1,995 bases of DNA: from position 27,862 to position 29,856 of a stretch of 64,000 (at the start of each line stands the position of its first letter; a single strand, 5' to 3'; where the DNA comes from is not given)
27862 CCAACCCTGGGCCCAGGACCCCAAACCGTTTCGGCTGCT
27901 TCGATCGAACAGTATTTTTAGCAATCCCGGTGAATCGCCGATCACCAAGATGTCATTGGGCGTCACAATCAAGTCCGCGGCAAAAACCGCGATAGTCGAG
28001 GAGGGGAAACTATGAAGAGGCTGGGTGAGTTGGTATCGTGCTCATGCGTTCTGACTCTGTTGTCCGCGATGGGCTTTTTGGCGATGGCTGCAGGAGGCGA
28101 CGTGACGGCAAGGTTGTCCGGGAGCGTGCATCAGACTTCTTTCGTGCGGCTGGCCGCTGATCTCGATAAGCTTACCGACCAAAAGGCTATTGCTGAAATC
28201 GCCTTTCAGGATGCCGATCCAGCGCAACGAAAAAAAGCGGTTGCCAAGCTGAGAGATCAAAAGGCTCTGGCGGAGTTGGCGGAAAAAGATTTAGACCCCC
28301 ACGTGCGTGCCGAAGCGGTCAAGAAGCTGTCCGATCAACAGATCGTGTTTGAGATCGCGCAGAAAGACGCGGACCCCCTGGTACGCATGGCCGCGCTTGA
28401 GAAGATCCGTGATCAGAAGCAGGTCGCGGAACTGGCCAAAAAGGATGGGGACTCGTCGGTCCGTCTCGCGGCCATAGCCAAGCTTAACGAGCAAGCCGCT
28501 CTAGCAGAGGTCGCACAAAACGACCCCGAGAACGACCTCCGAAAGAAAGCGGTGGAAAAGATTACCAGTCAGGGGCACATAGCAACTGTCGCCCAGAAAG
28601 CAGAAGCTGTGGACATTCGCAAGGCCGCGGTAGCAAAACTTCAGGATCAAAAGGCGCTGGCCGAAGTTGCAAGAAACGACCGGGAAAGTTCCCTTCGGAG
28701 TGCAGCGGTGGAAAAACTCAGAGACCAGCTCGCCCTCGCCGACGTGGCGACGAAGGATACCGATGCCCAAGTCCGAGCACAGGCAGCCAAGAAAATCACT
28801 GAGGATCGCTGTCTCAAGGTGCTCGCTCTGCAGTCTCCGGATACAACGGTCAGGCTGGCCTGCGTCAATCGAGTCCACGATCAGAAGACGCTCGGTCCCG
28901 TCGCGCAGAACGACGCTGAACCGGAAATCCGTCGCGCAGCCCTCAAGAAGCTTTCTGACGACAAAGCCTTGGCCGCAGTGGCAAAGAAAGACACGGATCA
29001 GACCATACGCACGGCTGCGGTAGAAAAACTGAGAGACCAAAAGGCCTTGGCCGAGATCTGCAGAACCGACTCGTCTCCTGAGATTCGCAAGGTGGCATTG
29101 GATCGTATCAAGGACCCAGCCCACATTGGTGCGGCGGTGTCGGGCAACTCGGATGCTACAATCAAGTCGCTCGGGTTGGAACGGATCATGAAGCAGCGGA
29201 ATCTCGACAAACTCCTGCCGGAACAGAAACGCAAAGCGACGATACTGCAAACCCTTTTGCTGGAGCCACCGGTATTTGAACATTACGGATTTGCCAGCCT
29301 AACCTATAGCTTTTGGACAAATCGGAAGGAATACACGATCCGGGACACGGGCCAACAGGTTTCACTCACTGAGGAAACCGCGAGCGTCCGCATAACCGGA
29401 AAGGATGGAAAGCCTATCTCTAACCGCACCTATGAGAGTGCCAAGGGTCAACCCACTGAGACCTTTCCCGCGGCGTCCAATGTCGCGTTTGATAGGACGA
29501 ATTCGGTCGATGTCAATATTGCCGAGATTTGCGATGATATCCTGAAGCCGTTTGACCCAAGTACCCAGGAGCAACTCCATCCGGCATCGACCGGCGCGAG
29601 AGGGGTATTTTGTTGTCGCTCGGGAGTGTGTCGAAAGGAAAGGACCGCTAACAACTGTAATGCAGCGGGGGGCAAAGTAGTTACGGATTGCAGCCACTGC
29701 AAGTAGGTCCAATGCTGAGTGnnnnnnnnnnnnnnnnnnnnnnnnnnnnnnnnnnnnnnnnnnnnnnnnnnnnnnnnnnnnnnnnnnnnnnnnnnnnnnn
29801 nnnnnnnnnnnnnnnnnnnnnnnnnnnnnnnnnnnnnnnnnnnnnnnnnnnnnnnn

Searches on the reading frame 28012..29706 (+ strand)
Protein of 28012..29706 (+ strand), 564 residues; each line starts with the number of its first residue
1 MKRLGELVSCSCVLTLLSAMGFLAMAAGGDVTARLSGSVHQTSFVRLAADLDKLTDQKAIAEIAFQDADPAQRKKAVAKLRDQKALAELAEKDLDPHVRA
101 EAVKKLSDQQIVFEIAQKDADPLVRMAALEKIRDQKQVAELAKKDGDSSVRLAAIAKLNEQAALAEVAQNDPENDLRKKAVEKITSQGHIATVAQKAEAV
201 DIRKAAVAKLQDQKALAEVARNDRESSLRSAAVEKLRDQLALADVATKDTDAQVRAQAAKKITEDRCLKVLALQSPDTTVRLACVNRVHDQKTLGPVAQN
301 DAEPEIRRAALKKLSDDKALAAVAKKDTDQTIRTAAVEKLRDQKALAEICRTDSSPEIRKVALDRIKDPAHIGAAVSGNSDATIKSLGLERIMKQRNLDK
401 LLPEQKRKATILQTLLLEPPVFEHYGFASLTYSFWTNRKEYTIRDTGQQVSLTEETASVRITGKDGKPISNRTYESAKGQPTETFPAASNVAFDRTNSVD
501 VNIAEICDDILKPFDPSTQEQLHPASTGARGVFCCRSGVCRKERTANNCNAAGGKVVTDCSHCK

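Call 76: search_protein_families(library=pfam, proteins=[window:28012-29706:+], max_evalue=0.00001)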
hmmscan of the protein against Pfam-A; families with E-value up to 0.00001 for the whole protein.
window:28012-29706:+ (564 aa): 2 families
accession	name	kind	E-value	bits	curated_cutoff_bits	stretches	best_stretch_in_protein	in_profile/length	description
PF02985.28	HEAT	-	1e-09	38.1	23.5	0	118-132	10-24/31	HEAT repeat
PF13646.12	HEAT_2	-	8.4e-06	26.4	27.7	0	85-158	3-87/88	HEAT repeats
